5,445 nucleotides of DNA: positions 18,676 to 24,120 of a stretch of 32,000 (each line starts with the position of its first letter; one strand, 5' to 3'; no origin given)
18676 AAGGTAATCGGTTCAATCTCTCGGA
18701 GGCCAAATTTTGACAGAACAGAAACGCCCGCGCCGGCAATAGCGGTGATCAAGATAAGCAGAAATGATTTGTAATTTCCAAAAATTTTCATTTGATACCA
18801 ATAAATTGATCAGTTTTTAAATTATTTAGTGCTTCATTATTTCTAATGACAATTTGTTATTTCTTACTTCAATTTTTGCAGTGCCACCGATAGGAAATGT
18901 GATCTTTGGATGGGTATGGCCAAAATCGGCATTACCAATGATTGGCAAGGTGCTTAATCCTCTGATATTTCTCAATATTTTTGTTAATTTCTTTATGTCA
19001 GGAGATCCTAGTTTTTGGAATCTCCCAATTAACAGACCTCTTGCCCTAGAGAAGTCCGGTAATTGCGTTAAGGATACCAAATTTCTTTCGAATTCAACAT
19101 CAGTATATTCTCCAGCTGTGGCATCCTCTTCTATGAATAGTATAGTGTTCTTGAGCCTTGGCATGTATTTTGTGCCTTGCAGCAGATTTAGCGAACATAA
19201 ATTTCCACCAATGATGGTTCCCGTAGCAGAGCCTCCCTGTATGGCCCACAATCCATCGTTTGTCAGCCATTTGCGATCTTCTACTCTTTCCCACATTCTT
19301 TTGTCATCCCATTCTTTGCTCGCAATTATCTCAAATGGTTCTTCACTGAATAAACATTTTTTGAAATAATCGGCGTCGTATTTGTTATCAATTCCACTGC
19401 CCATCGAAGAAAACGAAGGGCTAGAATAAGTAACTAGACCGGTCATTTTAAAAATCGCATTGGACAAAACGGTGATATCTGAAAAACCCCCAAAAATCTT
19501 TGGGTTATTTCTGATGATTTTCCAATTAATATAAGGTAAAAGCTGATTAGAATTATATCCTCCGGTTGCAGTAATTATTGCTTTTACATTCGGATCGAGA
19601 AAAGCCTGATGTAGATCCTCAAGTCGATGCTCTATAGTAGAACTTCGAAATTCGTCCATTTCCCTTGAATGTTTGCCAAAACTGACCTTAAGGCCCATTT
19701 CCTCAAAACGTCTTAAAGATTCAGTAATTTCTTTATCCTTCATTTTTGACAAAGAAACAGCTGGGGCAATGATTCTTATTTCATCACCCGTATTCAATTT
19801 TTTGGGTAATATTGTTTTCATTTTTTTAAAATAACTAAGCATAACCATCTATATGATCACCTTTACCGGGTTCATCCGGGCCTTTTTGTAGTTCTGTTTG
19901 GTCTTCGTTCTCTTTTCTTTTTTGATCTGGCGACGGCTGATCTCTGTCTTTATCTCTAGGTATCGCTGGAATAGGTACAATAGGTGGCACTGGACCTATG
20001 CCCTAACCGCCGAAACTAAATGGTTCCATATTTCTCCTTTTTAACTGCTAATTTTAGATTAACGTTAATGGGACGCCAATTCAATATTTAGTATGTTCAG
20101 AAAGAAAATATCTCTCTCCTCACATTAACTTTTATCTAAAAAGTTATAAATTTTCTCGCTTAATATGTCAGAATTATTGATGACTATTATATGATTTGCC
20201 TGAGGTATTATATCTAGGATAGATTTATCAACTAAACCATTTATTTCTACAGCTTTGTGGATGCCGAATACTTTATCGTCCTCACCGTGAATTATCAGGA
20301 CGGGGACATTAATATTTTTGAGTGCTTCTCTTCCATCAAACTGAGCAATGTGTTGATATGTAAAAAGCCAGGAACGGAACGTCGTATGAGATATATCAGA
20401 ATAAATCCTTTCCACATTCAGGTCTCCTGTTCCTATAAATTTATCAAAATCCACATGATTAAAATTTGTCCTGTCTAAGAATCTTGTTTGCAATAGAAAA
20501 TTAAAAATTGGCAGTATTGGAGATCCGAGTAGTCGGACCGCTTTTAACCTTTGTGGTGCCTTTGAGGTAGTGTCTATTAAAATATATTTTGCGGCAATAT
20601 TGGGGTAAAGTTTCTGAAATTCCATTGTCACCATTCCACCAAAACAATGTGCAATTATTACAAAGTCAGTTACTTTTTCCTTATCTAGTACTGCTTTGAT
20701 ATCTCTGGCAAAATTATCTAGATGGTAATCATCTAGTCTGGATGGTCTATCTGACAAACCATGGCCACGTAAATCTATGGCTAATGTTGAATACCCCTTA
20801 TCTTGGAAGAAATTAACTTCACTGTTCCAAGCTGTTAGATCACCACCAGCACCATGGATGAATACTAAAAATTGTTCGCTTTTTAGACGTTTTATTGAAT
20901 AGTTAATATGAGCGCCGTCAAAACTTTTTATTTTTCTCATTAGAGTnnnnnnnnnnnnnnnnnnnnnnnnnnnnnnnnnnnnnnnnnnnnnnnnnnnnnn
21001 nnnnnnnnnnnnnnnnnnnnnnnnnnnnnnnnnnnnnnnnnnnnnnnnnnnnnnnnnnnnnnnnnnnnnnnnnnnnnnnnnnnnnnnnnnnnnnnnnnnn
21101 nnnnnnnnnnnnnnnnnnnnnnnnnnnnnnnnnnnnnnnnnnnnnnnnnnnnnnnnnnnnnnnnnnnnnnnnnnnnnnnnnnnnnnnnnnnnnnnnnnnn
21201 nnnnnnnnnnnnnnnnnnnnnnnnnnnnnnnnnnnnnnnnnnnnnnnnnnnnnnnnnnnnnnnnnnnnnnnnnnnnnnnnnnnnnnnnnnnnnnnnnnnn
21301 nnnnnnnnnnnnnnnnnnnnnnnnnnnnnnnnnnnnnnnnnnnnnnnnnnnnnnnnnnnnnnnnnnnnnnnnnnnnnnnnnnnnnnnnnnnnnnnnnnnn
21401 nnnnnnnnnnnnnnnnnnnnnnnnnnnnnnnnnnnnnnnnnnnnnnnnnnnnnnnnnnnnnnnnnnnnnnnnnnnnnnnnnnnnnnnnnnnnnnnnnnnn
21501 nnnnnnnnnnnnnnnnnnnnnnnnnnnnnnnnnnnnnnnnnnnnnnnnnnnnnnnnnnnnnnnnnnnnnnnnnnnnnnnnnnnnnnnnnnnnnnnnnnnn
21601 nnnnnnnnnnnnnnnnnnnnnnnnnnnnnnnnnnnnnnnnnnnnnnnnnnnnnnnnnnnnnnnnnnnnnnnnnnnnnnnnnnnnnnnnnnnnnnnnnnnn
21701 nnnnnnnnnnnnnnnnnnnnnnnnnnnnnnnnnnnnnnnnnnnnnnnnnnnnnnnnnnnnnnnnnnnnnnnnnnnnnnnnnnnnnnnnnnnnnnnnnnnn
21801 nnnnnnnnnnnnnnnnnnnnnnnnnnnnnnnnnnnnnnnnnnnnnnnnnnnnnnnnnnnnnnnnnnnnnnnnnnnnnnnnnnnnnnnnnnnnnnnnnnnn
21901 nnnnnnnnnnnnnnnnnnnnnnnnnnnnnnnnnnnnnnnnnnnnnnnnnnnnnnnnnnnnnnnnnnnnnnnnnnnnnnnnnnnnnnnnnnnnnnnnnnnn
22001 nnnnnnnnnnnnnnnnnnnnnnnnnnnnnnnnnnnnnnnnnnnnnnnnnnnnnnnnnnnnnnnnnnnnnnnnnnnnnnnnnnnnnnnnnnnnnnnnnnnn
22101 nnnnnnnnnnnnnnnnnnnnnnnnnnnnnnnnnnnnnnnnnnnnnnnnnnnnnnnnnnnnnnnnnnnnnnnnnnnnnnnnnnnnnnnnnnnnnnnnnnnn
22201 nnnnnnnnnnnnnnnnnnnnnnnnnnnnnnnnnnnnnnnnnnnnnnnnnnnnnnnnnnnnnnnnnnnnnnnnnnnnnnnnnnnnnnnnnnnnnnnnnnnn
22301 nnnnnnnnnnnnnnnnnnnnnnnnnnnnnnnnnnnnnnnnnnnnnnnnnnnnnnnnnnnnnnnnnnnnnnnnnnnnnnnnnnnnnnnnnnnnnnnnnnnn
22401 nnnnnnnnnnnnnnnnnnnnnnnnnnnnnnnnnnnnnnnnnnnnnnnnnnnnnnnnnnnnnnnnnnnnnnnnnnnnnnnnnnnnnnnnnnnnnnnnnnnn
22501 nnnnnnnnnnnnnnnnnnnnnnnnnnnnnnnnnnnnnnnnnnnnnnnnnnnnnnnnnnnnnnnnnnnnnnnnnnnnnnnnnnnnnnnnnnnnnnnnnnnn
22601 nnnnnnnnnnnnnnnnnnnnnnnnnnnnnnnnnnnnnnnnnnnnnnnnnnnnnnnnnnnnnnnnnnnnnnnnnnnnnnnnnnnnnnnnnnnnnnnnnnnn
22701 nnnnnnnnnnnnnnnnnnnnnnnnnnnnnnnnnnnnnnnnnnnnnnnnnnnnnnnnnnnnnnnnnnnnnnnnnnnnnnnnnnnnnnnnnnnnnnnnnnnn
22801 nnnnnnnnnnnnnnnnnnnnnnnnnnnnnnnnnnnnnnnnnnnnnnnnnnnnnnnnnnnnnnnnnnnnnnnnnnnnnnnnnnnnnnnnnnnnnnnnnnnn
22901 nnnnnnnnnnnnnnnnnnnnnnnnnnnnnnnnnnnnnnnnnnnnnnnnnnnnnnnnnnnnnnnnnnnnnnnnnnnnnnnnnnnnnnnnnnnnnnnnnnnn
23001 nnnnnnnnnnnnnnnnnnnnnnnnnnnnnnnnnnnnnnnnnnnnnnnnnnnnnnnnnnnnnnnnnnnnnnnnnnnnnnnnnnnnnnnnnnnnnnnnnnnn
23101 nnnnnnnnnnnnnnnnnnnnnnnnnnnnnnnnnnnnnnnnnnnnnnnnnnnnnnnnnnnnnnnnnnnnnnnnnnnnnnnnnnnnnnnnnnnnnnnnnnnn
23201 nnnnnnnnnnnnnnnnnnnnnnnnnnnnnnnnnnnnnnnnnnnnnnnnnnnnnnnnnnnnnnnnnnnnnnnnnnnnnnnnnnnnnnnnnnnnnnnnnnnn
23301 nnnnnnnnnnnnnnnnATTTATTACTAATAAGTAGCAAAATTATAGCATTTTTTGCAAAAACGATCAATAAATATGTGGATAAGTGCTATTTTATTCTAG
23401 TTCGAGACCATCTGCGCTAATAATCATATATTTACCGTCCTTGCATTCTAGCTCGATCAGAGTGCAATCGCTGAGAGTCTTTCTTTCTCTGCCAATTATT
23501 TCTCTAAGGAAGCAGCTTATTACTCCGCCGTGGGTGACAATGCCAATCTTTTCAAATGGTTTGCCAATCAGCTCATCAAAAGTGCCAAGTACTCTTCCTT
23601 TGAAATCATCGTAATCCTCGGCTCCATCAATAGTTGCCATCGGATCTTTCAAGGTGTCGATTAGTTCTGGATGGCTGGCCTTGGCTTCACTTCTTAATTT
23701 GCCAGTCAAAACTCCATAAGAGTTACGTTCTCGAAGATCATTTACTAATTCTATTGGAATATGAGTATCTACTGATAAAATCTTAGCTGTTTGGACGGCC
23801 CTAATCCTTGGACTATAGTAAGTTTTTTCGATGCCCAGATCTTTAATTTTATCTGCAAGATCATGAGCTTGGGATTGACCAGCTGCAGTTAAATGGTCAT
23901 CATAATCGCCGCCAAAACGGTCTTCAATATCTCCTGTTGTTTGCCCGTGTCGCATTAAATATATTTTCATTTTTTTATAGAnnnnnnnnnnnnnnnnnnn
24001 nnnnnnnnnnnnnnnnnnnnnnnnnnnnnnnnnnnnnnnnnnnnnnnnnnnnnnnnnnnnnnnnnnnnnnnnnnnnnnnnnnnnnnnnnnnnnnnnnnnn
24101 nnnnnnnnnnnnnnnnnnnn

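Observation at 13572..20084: About 6.5-kb operon stacking five nucleotide-phosphohydrolase superfamilies with an MccF-like peptidase, a GNAT and two DMT transporters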

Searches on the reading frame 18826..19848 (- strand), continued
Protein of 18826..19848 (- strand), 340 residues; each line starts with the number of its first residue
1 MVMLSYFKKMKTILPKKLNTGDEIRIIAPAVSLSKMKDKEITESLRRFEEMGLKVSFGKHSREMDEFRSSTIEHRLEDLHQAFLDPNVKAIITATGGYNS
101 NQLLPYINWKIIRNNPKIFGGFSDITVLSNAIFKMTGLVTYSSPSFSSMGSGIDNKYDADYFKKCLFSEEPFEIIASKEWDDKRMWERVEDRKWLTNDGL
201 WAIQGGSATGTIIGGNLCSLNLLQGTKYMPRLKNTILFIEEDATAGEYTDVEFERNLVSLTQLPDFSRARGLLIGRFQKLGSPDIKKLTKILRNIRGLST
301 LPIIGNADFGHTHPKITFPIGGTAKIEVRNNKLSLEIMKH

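Call 83: search_protein_families(library=pfam, proteins=[P0366, P0369, P0378, P0375, P0418, P0412, P0501, P0477, P0384, P0479], max_evalue=0.001)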
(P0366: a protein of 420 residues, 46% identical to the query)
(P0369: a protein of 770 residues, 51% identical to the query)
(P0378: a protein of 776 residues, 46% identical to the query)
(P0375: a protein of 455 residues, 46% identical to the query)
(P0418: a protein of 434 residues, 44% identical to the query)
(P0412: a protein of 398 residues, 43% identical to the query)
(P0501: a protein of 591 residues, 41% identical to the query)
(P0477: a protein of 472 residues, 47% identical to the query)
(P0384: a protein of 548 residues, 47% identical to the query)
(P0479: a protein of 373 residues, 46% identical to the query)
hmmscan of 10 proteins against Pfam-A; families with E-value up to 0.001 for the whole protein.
P0366 (420 aa): 2 families
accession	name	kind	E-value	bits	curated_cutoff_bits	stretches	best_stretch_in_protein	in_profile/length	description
PF02016.21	Peptidase_S66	-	9.9e-31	106.8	25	1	105-223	2-121/121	LD-carboxypeptidase N-terminal domain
PF17676.7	Peptidase_S66C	-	2.3e-25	89.9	23.7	1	289-406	1-120/120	LD-carboxypeptidase C-terminal domain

P0369 (770 aa): 2 families
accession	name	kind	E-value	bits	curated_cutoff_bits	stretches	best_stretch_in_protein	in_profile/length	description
PF02016.21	Peptidase_S66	-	3e-32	111.8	25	1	458-577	1-121/121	LD-carboxypeptidase N-terminal domain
PF17676.7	Peptidase_S66C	-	3.2e-23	83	23.7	1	643-755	2-119/120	LD-carboxypeptidase C-terminal domain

P0378 (776 aa): 2 families
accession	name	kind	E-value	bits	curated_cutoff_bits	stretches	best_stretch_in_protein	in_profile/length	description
PF02016.21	Peptidase_S66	-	5.9e-30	104.3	25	1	464-582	2-121/121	LD-carboxypeptidase N-terminal domain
PF17676.7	Peptidase_S66C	-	6.6e-27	94.9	23.7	1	648-762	1-120/120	LD-carboxypeptidase C-terminal domain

P0375 (455 aa): 2 families
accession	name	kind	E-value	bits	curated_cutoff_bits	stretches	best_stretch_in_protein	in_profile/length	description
PF02016.21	Peptidase_S66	-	2.2e-35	121.9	25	1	143-262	1-121/121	LD-carboxypeptidase N-terminal domain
PF17676.7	Peptidase_S66C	-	1.1e-26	94.3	23.7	1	328-440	1-118/120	LD-carboxypeptidase C-terminal domain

P0418 (434 aa): 3 families
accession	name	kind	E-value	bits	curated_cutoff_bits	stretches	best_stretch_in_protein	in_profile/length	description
PF02016.21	Peptidase_S66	-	4.1e-36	124.2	25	1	131-250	1-121/121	LD-carboxypeptidase N-terminal domain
PF17676.7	Peptidase_S66C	-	3.2e-26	92.7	23.7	1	310-424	1-120/120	LD-carboxypeptidase C-terminal domain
PF00903.31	Glyoxalase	-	1.6e-05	25.7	20.6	1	5-112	5-121/121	Glyoxalase/Bleomycin resistance protein/Dioxygenase superfamily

P0412 (398 aa): 2 families
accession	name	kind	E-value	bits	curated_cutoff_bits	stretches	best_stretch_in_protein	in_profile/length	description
PF02016.21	Peptidase_S66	-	2.2e-33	115.4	25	1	76-197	1-121/121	LD-carboxypeptidase N-terminal domain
PF17676.7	Peptidase_S66C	-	9.3e-18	65.4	23.7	1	263-383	1-120/120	LD-carboxypeptidase C-terminal domain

P0501 (591 aa): 2 families
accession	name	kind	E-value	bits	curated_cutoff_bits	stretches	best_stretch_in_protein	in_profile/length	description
PF02016.21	Peptidase_S66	-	2.5e-28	99.1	25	1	276-395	2-121/121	LD-carboxypeptidase N-terminal domain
PF17676.7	Peptidase_S66C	-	8.7e-24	84.9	23.7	1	458-578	1-118/120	LD-carboxypeptidase C-terminal domain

P0477 (472 aa): 3 families
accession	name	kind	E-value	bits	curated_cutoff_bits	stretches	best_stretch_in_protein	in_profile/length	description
PF17676.7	Peptidase_S66C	-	5.3e-25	88.8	23.7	1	347-462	1-120/120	LD-carboxypeptidase C-terminal domain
PF02016.21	Peptidase_S66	-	5.6e-14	52.8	25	1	243-281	83-121/121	LD-carboxypeptidase N-terminal domain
PF13529.12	Peptidase_C39_2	-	0.00024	22.1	24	1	11-152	2-142/143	Peptidase_C39 like family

P0384 (548 aa): 3 families
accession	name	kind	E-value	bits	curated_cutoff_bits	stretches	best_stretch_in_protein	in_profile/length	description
PF02016.21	Peptidase_S66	-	1e-36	126.2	25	1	13-133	1-121/121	LD-carboxypeptidase N-terminal domain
PF17676.7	Peptidase_S66C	-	2.3e-22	80.3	23.7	1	199-316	1-120/120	LD-carboxypeptidase C-terminal domain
PF01966.28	HD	-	2.5e-10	41.1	22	1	368-464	4-114/116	HD domain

P0479 (373 aa): 4 families
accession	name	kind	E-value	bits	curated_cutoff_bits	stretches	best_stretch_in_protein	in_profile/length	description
PF17676.7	Peptidase_S66C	-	4.8e-22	79.2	23.7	1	248-360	2-119/120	LD-carboxypeptidase C-terminal domain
PF02016.21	Peptidase_S66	-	1.2e-17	64.7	25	1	132-181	72-121/121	LD-carboxypeptidase N-terminal domain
PF05977.19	MFS_3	-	2.9e-09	36.4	27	1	11-131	4-123/524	Transmembrane secretion effector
PF07690.21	MFS_1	-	0.00024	20.6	33.4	1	28-131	6-105/347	Major Facilitator Superfamily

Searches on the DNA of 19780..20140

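Call 88: search_rna_families(source=window, start=19780, end=20140, threshold=evalue, max_evalue=1)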
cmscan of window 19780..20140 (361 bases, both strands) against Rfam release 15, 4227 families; matches with E-value up to 1: 1.
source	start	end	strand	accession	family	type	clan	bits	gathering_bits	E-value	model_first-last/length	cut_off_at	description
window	19789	19855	-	RF01587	snoR10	Gene; snRNA; snoRNA; CD-box;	-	22.9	65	0.82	1-71/71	no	small nucleolar RNA snoR10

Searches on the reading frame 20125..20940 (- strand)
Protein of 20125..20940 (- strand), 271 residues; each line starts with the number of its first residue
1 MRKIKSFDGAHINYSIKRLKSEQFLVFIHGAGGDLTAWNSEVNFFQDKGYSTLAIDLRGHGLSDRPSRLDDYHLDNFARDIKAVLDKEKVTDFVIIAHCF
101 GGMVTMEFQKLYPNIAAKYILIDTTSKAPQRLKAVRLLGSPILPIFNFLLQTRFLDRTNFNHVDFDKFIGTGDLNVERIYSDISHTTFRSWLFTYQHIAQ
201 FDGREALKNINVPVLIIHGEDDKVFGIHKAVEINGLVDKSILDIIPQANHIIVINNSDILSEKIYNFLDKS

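Call 5: search_protein_families(library=pfam, proteins=[window:20125-20940:-], max_evalue=0.001)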
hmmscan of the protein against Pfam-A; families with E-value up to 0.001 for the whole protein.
window:20125-20940:- (271 aa): 3 families
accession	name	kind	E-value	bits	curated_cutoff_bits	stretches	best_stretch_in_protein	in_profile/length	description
PF00561.26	Abhydrolase_1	-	9e-29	101.3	25.8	1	25-256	3-244/245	alpha/beta hydrolase fold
PF12697.13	Abhydrolase_6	-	1.5e-20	75.2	26.3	1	25-252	1-206/217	Alpha/beta hydrolase family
PF12146.15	Hydrolase_4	-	4.6e-17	62.6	27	1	22-233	4-213/239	Serine aminopeptidase, S33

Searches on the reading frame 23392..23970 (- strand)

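Call 5: search_protein_families(library=pfam, proteins=[window:23392-23970:-], max_evalue=0.001)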
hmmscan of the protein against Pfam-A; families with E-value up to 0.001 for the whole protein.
window:23392-23970:- (192 aa): 1 family
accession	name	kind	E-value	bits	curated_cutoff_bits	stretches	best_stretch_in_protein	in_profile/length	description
PF00300.27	His_Phos_1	-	1.6e-36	126.2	21.7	1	3-180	1-185/194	Histidine phosphatase superfamily (branch 1)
